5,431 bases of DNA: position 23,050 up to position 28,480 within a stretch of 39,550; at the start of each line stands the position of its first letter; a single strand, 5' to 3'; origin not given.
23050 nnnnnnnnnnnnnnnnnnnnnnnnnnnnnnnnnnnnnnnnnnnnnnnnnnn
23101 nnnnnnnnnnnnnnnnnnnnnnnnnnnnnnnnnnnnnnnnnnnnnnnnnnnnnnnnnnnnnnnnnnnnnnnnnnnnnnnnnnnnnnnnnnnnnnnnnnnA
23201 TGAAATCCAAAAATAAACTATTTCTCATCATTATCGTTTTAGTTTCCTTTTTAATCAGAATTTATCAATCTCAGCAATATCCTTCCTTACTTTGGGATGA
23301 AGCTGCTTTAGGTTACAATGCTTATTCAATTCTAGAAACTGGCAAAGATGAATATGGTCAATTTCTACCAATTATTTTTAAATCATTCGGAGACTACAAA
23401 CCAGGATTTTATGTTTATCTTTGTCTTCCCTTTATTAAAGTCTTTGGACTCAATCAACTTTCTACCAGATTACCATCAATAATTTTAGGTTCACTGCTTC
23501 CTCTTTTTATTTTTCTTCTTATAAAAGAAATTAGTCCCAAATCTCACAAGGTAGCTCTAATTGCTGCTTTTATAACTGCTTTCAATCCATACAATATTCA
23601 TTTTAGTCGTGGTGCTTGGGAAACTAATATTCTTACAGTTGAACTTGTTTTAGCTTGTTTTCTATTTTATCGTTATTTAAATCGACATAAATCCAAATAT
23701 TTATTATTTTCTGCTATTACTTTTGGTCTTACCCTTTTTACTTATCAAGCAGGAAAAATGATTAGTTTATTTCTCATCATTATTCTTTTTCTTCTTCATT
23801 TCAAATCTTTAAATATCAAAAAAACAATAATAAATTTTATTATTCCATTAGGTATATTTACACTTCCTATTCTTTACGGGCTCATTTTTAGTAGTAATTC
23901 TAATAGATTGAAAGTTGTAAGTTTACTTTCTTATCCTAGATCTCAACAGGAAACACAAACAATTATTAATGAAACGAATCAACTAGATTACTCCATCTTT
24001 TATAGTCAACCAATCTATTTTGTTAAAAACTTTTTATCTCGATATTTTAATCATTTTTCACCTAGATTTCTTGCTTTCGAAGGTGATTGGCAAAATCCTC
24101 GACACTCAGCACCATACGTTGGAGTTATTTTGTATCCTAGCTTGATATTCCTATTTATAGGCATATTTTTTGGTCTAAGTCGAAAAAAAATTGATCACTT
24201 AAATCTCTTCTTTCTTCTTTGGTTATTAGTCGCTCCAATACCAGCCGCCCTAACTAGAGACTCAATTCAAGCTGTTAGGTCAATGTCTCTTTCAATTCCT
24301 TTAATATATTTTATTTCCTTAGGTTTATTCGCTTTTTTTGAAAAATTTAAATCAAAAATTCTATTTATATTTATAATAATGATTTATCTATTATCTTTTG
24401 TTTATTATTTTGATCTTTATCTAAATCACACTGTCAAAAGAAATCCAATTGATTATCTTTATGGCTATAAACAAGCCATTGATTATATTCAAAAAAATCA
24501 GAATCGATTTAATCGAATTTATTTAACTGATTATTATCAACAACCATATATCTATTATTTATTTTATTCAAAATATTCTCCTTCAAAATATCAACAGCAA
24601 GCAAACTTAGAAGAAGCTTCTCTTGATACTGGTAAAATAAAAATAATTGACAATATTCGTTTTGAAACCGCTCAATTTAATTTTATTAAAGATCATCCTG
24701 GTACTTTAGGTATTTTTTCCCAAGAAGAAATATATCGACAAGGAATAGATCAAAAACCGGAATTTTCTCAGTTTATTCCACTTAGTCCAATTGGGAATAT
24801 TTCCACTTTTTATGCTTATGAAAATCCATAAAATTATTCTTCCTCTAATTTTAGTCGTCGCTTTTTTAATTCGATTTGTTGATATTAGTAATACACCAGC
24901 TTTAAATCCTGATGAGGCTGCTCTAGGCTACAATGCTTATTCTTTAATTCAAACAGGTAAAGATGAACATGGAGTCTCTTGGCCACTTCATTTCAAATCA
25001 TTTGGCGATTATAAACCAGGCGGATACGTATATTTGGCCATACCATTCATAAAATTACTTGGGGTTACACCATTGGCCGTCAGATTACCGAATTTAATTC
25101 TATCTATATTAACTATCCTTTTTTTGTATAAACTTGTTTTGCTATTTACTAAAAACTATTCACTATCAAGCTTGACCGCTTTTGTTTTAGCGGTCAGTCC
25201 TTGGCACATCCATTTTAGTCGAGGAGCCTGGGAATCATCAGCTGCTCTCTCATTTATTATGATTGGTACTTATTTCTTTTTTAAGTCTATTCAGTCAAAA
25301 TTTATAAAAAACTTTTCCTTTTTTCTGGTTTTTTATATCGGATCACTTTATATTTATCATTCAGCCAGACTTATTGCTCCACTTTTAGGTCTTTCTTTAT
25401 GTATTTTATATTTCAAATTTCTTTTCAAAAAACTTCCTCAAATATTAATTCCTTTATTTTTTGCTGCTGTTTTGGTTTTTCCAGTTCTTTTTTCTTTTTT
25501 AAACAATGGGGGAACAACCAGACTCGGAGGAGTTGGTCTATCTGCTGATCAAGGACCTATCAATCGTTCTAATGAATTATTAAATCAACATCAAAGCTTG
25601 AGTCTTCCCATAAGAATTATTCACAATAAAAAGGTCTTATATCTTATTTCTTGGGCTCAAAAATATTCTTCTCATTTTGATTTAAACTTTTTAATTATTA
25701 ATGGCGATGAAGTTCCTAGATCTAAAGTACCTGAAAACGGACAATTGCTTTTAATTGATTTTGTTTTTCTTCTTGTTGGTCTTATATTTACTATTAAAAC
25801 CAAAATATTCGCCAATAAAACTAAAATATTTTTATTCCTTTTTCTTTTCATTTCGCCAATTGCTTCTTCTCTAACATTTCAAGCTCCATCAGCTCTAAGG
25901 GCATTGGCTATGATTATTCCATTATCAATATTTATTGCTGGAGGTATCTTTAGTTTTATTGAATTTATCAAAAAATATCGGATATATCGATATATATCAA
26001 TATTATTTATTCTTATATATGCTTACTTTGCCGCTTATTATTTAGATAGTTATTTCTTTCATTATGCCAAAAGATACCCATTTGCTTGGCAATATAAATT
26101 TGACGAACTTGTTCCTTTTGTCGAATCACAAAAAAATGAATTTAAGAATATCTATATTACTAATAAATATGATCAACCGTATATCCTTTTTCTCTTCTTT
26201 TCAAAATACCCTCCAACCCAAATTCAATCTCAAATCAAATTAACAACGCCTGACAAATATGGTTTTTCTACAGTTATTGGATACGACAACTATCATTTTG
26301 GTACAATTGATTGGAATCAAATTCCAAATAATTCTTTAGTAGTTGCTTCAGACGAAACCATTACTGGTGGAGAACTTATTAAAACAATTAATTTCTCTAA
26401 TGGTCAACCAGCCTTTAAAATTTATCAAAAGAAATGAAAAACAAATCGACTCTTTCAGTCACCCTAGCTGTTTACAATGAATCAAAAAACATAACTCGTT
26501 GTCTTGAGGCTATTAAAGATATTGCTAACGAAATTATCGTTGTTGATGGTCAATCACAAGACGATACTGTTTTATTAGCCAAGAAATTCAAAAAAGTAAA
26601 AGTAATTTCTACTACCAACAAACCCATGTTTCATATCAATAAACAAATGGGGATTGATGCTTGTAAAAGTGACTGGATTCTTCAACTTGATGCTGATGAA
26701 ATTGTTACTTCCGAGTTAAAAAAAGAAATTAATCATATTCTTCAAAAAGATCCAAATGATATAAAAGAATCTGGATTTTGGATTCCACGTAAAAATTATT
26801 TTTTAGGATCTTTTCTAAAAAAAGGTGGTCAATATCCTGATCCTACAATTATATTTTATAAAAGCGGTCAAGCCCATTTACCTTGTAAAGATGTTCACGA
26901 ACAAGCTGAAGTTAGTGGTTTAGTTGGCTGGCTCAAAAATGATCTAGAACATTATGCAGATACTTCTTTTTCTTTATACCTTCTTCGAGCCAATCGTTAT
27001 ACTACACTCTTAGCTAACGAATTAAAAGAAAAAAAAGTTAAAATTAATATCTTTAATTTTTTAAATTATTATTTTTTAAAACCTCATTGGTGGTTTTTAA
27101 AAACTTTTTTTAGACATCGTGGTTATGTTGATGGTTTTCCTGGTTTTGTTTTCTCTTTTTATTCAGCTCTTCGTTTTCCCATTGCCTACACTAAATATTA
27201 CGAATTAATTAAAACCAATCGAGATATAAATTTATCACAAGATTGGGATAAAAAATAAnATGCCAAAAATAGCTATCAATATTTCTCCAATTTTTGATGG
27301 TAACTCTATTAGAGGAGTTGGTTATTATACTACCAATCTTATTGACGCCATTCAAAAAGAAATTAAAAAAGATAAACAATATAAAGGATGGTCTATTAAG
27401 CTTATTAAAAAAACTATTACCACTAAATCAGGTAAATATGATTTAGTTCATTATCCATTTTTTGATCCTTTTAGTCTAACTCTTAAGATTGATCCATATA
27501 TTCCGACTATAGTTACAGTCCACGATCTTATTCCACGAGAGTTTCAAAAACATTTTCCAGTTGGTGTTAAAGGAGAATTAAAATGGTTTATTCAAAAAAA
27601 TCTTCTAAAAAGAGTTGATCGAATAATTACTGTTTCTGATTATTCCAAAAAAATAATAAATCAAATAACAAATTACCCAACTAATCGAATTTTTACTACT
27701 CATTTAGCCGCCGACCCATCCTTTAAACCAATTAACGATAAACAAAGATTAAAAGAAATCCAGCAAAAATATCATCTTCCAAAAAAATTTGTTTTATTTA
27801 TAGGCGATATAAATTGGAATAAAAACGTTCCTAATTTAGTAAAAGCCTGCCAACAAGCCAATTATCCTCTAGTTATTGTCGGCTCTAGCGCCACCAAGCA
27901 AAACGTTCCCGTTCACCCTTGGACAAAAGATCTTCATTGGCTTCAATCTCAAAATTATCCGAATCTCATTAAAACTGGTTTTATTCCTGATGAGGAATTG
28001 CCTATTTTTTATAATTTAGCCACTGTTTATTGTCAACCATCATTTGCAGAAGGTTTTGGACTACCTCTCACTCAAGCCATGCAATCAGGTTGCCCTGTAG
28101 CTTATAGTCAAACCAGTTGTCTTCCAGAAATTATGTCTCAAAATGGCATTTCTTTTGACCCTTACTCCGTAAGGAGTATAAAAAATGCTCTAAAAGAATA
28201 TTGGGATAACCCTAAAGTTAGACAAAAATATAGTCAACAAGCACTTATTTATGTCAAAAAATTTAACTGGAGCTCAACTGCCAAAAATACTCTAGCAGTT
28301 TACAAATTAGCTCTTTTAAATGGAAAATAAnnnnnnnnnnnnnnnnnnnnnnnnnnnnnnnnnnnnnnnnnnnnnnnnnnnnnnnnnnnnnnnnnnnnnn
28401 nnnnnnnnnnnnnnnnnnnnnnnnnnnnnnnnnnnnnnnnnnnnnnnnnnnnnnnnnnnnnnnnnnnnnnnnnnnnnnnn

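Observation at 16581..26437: Six translationally coupled GT-C genes in a row: five diversified ArnT/PMT-like paralogues with a PTPS-related-type enzyme inserted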

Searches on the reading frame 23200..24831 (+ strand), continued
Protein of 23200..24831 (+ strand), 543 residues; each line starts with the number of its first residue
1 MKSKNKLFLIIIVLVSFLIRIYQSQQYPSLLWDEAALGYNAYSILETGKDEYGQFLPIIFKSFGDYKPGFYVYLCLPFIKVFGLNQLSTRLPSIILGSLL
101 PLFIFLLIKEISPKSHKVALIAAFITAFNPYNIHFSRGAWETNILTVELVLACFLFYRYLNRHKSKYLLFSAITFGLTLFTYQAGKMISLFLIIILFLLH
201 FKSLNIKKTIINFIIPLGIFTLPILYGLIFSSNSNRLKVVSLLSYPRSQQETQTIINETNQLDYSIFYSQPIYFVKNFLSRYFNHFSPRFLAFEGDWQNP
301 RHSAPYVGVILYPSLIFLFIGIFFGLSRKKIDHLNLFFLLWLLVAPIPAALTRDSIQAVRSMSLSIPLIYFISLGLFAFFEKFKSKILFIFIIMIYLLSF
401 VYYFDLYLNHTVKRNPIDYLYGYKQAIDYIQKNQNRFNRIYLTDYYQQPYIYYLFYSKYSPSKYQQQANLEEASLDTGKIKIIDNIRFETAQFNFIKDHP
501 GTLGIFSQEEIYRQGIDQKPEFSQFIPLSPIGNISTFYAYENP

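Call 75: search_protein_representatives(alignment_id=A2)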
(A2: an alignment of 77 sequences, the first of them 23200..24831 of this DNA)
Query: 77 sequences, 545 profile positions. Proteins with E-value up to 0.001 (for the whole library): 53583; up to 1e-10: 20613; up to 1e-30: 7928. The best 150 are listed.
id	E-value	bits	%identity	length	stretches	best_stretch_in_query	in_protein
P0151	1.2e-188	644.6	-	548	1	1-544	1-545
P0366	8.8e-176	602.2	-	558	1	7-544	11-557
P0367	1.6e-175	601.3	-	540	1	2-544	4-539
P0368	6.8e-175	599.2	-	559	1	3-544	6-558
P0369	3.5e-174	596.9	-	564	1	2-544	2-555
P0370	4.8e-173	593.1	-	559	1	3-543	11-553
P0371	1.4e-172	591.6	-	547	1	3-544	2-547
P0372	1.9e-172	591.2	-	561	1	3-543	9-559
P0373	1.9e-172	591.2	-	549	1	1-541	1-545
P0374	4.3e-172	590.0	-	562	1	9-542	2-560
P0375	5.3e-172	589.7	-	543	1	1-544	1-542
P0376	1.4e-171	588.3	-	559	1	2-542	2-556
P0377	3.9e-170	583.5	-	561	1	3-543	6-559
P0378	1.3e-169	581.8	-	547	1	3-543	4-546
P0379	2.6e-169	580.8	-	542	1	2-536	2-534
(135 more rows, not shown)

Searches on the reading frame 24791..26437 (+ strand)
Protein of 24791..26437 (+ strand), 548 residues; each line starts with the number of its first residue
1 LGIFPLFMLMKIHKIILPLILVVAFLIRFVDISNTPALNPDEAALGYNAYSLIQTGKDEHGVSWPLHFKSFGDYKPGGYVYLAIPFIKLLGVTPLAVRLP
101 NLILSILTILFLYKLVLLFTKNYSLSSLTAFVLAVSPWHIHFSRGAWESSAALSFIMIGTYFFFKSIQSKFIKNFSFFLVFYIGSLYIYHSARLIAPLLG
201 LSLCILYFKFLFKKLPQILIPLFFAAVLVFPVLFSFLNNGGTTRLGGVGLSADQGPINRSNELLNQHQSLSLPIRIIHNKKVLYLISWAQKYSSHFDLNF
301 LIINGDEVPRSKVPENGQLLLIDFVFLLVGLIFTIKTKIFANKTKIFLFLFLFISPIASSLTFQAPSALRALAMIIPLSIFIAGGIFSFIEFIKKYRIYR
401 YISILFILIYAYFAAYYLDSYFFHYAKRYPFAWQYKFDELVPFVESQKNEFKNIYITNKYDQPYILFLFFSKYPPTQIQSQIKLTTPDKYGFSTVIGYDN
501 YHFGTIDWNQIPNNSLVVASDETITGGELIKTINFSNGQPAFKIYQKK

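Call 4: search_protein_families(library=pfam, proteins=[window:24791-26437:+], max_evalue=0.01)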
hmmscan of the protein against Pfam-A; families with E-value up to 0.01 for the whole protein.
window:24791-26437:+ (548 aa): 1 family
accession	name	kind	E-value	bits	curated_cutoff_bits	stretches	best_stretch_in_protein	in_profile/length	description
PF02366.24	PMT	-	5.8e-07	29.8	22.7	1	20-177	3-166/245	Dolichyl-phosphate-mannose-protein mannosyltransferase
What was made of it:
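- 24818..26437 (+): G6: PMT-type GT-C (539 aa from ATG 24818; alternative starts ATG 24812 and TTG 24791). A conserved core gene that always follows G5. Pfam PMT 29.8 bits (call 4).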

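Call 5: search_protein_families(library=ncbifam, proteins=[window:24791-26437:+], max_evalue=0.01)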
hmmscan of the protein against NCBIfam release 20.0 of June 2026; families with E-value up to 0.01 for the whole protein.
window:24791-26437:+ (548 aa): 1 family
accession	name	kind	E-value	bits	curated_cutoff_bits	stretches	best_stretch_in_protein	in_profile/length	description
NF047440.1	LA3751_2_3_fam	subfamily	0.0038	16.1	200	1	79-238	85-240/460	LA_3751/LA_3752 family putative glycosyltransferase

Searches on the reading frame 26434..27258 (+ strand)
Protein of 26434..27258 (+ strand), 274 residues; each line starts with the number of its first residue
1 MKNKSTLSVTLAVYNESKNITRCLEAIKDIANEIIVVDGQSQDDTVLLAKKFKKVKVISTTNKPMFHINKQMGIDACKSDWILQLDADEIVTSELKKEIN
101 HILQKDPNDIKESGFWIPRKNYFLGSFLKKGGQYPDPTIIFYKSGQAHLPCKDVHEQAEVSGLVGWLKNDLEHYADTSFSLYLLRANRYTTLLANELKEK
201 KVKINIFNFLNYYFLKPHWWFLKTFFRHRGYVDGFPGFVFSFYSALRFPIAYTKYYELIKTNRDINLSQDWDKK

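Call 7: search_protein_families(library=pfam, proteins=[window:26434-27258:+], max_evalue=0.01)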
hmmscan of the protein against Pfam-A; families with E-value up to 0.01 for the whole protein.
window:26434-27258:+ (274 aa): 4 families
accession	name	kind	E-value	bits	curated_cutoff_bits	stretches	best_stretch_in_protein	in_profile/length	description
PF00535.33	Glycos_transf_2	-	5.6e-19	69.1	23.3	1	8-109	1-109/168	Glycosyl transferase family 2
PF13704.12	Glyco_tranf_2_4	-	2.4e-07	31.6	27.5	1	15-95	2-88/98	Glycosyl transferase family 2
PF13641.12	Glyco_tranf_2_3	-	0.00052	20.5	27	1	7-105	3-113/230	Glycosyltransferase like family 2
PF10111.15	Glyco_tranf_2_2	-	0.0092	15.9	27.3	0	12-101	5-104/276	Glycosyltransferase like family 2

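Call 38: search_protein_families(library=ncbifam, proteins=[window:26434-27258:+], max_evalue=0.001)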
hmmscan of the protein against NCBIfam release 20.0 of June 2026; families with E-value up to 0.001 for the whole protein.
window:26434-27258:+ (274 aa): 10 families
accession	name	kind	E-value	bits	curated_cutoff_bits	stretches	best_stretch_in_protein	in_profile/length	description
TIGR04195.1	S_glycosyl_SunS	equivalog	8.4e-15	54.5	350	1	6-100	58-152/421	SunS family peptide S-glycosyltransferase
TIGR04283.1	glyco_like_mftF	equivalog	5.1e-13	49.1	182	1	7-106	1-100/221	TIGR04283 family arsenosugar biosynthesis glycosyltransferase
NF007482.0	PRK10073.1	equivalog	5.8e-09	35.4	423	1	1-111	2-118/334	glycosyltransferase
NF041875.1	EPS_EpsD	equivalog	1.4e-05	24.7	370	1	7-98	1-99/325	exopolysaccharide biosynthesis glycosyltransferase EpsD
TIGR03937.1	PgaC_IcaA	equivalog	3.8e-05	22.8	422.3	1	3-106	43-153/407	poly-beta-1,6-N-acetyl-D-glucosamine synthase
NF045692.1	OglycostaseCruG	equivalog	6.2e-05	22.1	600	1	5-98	41-147/386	2'-O-glycosyltransferase CruG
NF010496.0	PRK13915.1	equivalog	0.00015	20.9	262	1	2-52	28-84/307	glucosyl-3-phosphoglycerate synthase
NF038302.1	EPS_HpsE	equivalog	0.00017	20.7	300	1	7-105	3-113/307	hormogonium polysaccharide biosynthesis glycosyltransferase HpsE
TIGR04182.1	glyco_TIGR04182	equivalog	0.00029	20.3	325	1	9-92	4-86/293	S-layer glycoprotein N-glycosyltransferase AglJ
NF050050.1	ProtGlycPglI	equivalog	0.00052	19.5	500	1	5-104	2-106/306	GalNAc(5)-diNAcBac-PP-undecaprenol beta-1,3-glucosyltransferase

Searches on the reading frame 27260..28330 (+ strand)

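Call 7: search_protein_families(library=pfam, proteins=[window:27260-28330:+], max_evalue=0.01)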
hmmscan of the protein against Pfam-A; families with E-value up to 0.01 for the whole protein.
window:27260-28330:+ (356 aa): 6 families
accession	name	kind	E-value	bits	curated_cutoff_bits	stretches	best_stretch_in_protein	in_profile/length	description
PF00534.26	Glycos_transf_1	-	4.6e-24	85.3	26.4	1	173-328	13-169/172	Glycosyl transferases group 1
PF13692.12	Glyco_trans_1_4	-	3.2e-16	60.3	27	1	176-316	2-141/142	Glycosyl transferases group 1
PF13439.12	Glyco_transf_4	-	1.2e-10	42.1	28.5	1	43-153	58-168/170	Glycosyltransferase Family 4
PF13579.12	Glyco_trans_4_4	-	0.00024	21.9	29.7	1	59-140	71-148/158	Glycosyl transferase 4-like domain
PF20706.3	GT4-conflict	-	0.00044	19.8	26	1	251-295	279-323/385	Family 4 Glycosyltransferase in conflict systems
PF13524.12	Glyco_trans_1_2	-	0.0079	16.6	25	0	194-344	6-142/144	Glycosyl transferase-like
